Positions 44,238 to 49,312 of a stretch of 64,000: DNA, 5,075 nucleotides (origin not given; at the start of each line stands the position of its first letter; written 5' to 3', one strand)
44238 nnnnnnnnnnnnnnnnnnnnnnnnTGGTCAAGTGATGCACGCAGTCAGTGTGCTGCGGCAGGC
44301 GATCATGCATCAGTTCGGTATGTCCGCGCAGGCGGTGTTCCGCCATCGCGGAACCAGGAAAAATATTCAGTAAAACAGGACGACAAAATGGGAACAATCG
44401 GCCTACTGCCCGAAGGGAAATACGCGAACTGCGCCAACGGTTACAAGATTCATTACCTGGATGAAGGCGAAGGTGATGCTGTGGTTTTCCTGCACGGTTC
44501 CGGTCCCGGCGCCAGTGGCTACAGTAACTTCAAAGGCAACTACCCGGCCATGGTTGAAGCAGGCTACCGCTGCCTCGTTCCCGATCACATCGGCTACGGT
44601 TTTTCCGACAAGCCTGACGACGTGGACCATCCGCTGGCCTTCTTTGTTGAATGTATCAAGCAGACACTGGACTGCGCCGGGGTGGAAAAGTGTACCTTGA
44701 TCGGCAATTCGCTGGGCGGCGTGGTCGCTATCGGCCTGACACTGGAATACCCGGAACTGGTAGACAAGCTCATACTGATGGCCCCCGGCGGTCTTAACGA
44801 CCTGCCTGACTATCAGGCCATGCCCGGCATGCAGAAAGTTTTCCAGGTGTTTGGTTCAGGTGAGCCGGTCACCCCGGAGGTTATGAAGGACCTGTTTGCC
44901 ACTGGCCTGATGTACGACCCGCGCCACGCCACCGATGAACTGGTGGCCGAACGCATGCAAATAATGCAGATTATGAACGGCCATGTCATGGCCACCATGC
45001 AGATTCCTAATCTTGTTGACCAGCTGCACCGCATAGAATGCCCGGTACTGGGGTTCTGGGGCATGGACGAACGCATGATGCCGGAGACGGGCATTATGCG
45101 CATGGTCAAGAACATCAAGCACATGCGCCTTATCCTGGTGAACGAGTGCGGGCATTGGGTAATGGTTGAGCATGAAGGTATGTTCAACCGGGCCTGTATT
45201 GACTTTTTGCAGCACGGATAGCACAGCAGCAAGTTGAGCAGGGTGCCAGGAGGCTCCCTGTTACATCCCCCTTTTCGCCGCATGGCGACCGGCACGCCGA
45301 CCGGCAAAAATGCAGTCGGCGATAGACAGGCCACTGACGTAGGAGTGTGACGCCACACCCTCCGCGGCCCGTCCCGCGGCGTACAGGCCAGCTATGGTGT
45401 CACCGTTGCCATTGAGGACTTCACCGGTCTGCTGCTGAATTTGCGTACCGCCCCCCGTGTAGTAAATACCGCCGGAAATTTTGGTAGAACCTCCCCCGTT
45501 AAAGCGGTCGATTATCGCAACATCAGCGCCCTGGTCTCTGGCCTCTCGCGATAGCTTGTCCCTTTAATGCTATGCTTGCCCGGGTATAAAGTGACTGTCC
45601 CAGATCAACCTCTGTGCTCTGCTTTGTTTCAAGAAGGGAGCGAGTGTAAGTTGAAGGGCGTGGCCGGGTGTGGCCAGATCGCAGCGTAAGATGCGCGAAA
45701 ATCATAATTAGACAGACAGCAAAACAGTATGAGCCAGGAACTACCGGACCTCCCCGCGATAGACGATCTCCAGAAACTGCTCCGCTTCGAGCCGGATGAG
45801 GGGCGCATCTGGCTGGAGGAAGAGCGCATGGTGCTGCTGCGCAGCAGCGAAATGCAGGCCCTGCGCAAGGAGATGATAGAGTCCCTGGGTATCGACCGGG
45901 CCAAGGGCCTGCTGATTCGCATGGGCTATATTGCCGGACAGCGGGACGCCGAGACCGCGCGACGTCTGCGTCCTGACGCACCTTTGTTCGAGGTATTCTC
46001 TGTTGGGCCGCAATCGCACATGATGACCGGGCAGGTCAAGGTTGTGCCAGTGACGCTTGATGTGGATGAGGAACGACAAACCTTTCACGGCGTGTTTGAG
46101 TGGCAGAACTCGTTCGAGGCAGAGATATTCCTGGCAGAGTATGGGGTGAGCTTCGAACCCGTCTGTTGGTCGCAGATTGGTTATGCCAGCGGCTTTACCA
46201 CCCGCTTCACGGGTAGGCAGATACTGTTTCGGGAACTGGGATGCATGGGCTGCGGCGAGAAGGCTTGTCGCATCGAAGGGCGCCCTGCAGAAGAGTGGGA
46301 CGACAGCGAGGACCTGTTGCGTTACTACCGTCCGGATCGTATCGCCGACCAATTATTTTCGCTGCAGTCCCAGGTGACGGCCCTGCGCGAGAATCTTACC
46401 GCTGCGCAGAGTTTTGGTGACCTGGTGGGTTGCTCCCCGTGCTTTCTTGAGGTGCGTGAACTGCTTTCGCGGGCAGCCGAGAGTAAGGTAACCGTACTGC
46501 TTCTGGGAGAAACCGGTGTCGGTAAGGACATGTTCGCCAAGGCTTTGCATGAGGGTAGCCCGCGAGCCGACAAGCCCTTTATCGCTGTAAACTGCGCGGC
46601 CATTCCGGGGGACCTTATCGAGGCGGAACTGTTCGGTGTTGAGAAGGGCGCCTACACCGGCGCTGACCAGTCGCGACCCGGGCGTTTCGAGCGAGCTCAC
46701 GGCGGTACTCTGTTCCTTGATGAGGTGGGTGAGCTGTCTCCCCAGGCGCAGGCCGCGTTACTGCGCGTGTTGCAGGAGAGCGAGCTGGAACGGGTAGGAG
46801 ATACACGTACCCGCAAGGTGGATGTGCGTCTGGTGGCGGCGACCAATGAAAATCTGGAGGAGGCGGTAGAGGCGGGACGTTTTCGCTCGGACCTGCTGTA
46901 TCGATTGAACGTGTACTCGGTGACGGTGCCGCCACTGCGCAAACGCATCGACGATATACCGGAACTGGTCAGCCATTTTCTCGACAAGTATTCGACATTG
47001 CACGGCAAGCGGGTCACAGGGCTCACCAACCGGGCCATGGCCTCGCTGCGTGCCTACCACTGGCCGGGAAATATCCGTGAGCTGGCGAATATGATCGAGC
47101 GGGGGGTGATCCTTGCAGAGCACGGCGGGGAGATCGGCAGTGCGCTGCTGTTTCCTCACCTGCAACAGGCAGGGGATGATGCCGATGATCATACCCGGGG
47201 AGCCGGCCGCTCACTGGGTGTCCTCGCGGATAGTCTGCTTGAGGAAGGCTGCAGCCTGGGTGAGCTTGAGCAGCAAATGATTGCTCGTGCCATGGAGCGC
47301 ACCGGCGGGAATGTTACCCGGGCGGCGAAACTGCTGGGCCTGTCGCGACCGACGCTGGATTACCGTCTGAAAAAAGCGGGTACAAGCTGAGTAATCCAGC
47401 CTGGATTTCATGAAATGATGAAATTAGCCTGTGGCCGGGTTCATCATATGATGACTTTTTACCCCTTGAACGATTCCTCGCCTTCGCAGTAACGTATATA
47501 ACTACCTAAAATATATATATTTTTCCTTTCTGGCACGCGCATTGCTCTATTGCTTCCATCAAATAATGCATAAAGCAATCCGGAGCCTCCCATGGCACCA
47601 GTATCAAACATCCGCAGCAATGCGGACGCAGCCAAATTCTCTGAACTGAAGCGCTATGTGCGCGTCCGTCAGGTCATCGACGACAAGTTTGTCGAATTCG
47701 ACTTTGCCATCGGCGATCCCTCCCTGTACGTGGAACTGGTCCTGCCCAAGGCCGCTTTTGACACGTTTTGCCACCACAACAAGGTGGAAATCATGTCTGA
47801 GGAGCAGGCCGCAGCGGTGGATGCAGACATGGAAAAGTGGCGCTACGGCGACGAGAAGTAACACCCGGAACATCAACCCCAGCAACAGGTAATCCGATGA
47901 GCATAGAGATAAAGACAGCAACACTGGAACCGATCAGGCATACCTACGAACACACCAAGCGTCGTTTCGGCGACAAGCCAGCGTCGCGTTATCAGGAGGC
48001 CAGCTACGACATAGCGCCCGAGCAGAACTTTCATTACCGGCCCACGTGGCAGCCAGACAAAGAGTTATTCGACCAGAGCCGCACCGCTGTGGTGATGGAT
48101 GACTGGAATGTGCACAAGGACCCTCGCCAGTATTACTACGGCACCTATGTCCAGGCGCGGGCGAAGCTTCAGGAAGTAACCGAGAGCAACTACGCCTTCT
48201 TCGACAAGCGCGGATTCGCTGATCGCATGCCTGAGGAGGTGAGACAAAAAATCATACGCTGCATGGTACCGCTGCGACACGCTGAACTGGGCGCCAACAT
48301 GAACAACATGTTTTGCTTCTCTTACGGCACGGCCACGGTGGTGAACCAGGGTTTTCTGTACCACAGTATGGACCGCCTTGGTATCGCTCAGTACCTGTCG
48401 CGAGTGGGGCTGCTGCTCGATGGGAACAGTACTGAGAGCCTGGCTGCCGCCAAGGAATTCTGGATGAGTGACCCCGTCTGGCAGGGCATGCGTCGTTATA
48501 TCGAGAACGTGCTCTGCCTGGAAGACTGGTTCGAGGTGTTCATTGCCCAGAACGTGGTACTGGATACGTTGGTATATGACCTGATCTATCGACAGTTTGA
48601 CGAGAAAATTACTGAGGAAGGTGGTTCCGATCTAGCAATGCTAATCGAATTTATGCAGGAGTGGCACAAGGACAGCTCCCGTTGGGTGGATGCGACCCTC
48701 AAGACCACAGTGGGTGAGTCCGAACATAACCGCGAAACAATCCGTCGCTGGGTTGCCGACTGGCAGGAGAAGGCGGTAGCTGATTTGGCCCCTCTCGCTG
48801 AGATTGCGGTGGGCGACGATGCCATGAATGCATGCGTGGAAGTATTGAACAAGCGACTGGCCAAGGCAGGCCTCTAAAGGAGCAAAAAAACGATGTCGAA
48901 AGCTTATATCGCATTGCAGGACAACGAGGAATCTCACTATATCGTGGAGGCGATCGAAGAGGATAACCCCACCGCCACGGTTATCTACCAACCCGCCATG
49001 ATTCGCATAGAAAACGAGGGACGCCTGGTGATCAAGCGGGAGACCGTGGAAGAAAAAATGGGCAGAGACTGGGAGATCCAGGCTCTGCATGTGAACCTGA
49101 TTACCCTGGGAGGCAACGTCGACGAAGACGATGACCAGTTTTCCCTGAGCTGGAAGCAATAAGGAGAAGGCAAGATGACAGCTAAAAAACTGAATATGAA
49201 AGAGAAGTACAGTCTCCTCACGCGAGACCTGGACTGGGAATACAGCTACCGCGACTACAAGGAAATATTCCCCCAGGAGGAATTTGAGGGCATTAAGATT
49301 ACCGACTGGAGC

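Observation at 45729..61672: Composite cluster joining phenol hydroxylase, a B12 reductive dehalogenase and 2-aminophenol dioxygenase: candidate aerobic halophenol/haloaminophenol pathway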

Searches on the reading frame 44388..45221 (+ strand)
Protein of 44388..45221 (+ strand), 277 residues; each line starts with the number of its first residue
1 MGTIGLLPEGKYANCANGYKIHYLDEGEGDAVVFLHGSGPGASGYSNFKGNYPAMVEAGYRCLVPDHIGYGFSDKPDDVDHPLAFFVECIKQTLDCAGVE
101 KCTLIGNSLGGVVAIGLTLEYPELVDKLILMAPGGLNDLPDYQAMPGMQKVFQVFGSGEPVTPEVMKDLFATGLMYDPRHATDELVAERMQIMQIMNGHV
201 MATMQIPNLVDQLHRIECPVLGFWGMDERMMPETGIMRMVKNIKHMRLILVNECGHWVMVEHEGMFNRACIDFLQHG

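Call 10: search_protein_families(library=pfam, proteins=[window:44388-45221:+], max_evalue=0.00001)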
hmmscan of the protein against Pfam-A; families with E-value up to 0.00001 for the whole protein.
window:44388-45221:+ (277 aa): 3 families
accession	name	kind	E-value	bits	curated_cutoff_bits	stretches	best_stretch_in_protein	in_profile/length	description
PF00561.26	Abhydrolase_1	-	1.3e-24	87.7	25.8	1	31-262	2-244/245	alpha/beta hydrolase fold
PF12146.15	Hydrolase_4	-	1.2e-16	61.2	27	1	31-262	6-238/239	Serine aminopeptidase, S33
PF12697.13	Abhydrolase_6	-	8.1e-16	59.8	26.3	1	32-262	1-210/217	Alpha/beta hydrolase family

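Call 14: search_protein_families(library=ncbifam, proteins=[window:44388-45221:+], max_evalue=0.00001)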
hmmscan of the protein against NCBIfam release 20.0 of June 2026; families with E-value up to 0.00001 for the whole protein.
window:44388-45221:+ (277 aa): 22 families
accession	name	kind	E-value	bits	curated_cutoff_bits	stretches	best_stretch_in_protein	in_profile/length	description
TIGR03343.1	biphenyl_bphD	equivalog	2.3e-52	178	462.15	1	18-276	19-282/282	2-hydroxy-6-oxo-6-phenylhexa-2,4-dienoate hydrolase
NF045632.1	hydroxlase_HsaD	equivalog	7.2e-51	172.8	400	1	11-275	15-289/290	4,5:9,10-diseco-3-hydroxy-5,9,17-trioxoandrosta-1(10),2-diene-4-oate hydrolase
NF011457.0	PRK14875.1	equivalog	3.1e-22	79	307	1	18-275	119-370/372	acetoin dehydrogenase dihydrolipoyllysine-residue acetyltransferase subunit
TIGR01250.1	pro_imino_pep_2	subfamily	3.5e-20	72.7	167.65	2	182-274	192-287/288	proline iminopeptidase-family hydrolase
TIGR02427.1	protocat_pcaD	equivalog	1.9e-18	66.7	255.85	1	55-275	35-251/251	3-oxoadipate enol-lactonase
NF050089.1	i_nPHAscl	equivalog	1.4e-17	63.7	300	1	16-146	4-130/288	intracellular short-chain-length polyhydroxyalkanoate depolymerase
NF002043.0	PRK00870.1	subfamily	3e-17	63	265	1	19-153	34-165/302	haloalkane dehalogenase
NF045948.1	ProImpepThrmp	equivalog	1.7e-16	60.5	500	1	19-140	16-133/291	proline iminopeptidase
TIGR03611.1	RutD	equivalog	2.7e-15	56.5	238.5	1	20-131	4-111/258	pyrimidine utilization protein D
NF051488.1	bifunc_PcaDC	exception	2.8e-15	56.3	390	1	56-275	35-251/375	bifunctional 3-oxoadipate enol-lactonase/4-carboxymuconolactone decarboxylase PcaDC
NF052614.1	AB_fold_OlsI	equivalog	3.1e-15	56.4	385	1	101-276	90-257/272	ornithine lipid biosynthesis O-acyltransferase OlsI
TIGR03695.1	menH_SHCHC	equivalog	1.5e-14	54.1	208.55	1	30-131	3-102/252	2-succinyl-6-hydroxy-2,4-cyclohexadiene-1-carboxylate synthase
NF002873.0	PRK03204.1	equivalog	3.4e-14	52.8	466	1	16-259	22-270/286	haloalkane dehalogenase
NF002938.0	PRK03592.1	equivalog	5.1e-14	52.3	241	1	16-133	17-129/298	haloalkane dehalogenase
NF051487.1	bifunc_PcaCD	exception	7.3e-14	51.7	430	1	56-275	195-412/413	bifunctional 4-carboxymuconolactone decarboxylase/3-oxoadipate enol-lactonase PcaCD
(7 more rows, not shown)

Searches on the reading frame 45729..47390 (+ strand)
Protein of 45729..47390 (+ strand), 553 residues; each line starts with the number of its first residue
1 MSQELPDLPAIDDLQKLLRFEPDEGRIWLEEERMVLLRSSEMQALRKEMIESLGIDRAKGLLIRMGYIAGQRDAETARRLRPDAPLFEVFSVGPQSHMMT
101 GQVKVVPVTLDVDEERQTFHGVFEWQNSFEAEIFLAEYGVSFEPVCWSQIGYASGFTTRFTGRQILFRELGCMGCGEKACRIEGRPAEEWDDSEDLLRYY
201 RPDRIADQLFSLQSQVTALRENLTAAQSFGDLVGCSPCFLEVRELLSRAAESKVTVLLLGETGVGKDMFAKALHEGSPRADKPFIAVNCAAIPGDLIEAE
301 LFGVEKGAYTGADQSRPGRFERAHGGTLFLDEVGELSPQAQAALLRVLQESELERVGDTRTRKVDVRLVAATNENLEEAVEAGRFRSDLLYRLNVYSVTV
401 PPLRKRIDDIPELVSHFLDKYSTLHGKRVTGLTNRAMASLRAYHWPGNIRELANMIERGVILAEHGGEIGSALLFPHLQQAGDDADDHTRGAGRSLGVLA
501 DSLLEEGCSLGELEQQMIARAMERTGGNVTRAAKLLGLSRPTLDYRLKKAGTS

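Call 3: search_protein_families(library=pfam, proteins=[window:45729-47390:+])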
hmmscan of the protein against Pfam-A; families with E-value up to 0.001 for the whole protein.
window:45729-47390:+ (553 aa): 11 families
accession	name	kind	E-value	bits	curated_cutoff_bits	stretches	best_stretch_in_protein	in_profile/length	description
PF00158.32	Sigma54_activat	-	8.3e-69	231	20.2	1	233-398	2-167/168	Sigma-54 interaction domain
PF06505.16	XylR_N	-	1.4e-35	121.5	23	1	13-113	1-101/101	Activator of aromatic catabolism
PF25601.1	AAA_lid_14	-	2.4e-24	85.4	27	1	404-488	1-84/87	AAA+ ATPase lid domain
PF14532.12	Sigma54_activ_2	-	4.3e-22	79.3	25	1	233-403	1-138/138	Sigma-54 interaction domain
PF02954.25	HTH_8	-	2.3e-16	59.7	22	1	510-549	2-41/42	Bacterial regulatory protein, Fis family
PF02830.23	V4R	-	3.5e-11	43.5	31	1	125-185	1-61/62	V4R domain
PF01078.27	Mg_chelatase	-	2.3e-08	34.1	20.3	1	311-374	93-158/207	Magnesium chelatase, subunit ChlI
PF07728.20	AAA_5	-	5.1e-07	30.2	22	1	256-375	2-124/139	AAA domain (dynein-related subfamily)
PF13556.12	HTH_30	-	8.7e-07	29.1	27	1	521-550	7-36/59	PucR C-terminal helix-turn-helix domain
PF07724.20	AAA_2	-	3.5e-06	27.6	27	1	253-373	3-124/166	AAA domain (Cdc48 subfamily)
PF00004.35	AAA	-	2.9e-05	25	21.2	1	256-388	1-126/131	ATPase family associated with various cellular activities (AAA)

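Call 14: search_protein_families(library=ncbifam, proteins=[window:45729-47390:+], max_evalue=0.00001)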
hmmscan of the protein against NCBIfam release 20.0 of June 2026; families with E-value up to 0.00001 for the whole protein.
window:45729-47390:+ (553 aa): 29 families (the best 25 are shown)
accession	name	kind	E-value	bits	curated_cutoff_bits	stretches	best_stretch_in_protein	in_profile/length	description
NF041906.1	V4R_TF_MobR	exception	4.3e-192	639.4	999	1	10-549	8-543/544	phenol degradation transcriptional regulator MobR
TIGR01817.1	nifA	equivalog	2.3e-105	353.4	528.85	1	227-550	193-527/534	nif-specific transcriptional activator NifA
NF003451.0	PRK05022.1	equivalog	1.9e-98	330.4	476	1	221-548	180-506/512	nitric oxide reductase transcriptional regulator NorR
NF008469.0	PRK11361.1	equivalog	1.6e-97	327.1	714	1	206-551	119-455/461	acetoacetate metabolism transcriptional regulator AtoC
TIGR01818.1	ntrC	equivalog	2.4e-95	320.1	558.6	1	223-549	127-462/463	nitrogen regulation protein NR(I)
NF038308.1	RNA_repair_RtcR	equivalog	4.5e-94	316.2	650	1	225-550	175-516/530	RNA repair transcriptional activator RtcR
TIGR02915.1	PEP_resp_reg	equivalog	4.6e-93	312.5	502.6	1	208-550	118-442/445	PEP-CTERM-box response regulator transcription factor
NF041552.1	TF_PrdR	equivalog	2.4e-92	310.1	795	1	208-549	243-575/577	sigma-54 dependent transcriptional regulator PrdR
NF050807.1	TransRegFlbDCaul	equivalog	2.4e-89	300.3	750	1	230-549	118-437/454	sigma-54-dependent transcriptional regulator FlbD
NF007689.0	PRK10365.1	equivalog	6.6e-86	288.8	760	1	223-547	134-439/441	sigma-54-dependent response regulator transcription factor ZraR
TIGR02329.1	propionate_PrpR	equivalog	2.7e-84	283.7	499.2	1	217-548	199-525/526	propionate catabolism operon regulatory protein PrpR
TIGR02974.1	phageshock_pspF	equivalog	7.3e-83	278.5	443.55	1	232-548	1-334/336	phage shock protein operon transcriptional activator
NF051870.1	NAssimRespRegNtrX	equivalog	3.4e-80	270.1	600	1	212-551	124-451/452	nitrogen assimilation response regulator NtrX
NF041946.1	LuxO_transreg_Vib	equivalog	6.1e-79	265.9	800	1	223-548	126-458/463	quorum-sensing sigma-54 dependent transcriptional regulator LuxO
NF008176.1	PRK10923.1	equivalog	6.2e-79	265.8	620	1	221-551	129-467/469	nitrogen regulation protein NR(I)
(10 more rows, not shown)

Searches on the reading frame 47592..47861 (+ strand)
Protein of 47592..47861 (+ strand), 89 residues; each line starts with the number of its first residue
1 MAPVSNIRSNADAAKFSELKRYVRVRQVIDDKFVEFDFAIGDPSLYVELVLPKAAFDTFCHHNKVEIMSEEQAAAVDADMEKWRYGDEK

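Call 3: search_protein_families(library=pfam, proteins=[window:47592-47861:+])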
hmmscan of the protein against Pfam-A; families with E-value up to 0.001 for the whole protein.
window:47592-47861:+ (89 aa): 1 family
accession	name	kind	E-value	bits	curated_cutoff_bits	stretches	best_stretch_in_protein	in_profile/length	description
PF06099.16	Phenol_hyd_sub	-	7.6e-23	80.9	25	1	16-68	4-56/57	Phenol hydroxylase subunit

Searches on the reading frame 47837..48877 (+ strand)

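Call 3: search_protein_families(library=pfam, proteins=[window:47837-48877:+])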
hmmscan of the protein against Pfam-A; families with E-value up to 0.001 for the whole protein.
window:47837-48877:+ (346 aa): 1 family
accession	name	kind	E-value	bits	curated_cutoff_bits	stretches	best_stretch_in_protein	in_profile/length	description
PF02332.24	Phenol_Hydrox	-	6.4e-66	222.7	24.4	1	71-293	1-228/230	Methane/Phenol/Alkene Hydroxylase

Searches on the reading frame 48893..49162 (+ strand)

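Call 3: search_protein_families(library=pfam, proteins=[window:48893-49162:+])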
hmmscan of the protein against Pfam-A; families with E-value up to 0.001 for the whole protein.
window:48893-49162:+ (89 aa): 1 family
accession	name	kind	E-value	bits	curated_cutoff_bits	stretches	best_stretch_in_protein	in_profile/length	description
PF02406.22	MmoB_DmpM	-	7e-32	109.9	25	1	4-85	3-84/85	MmoB/DmpM family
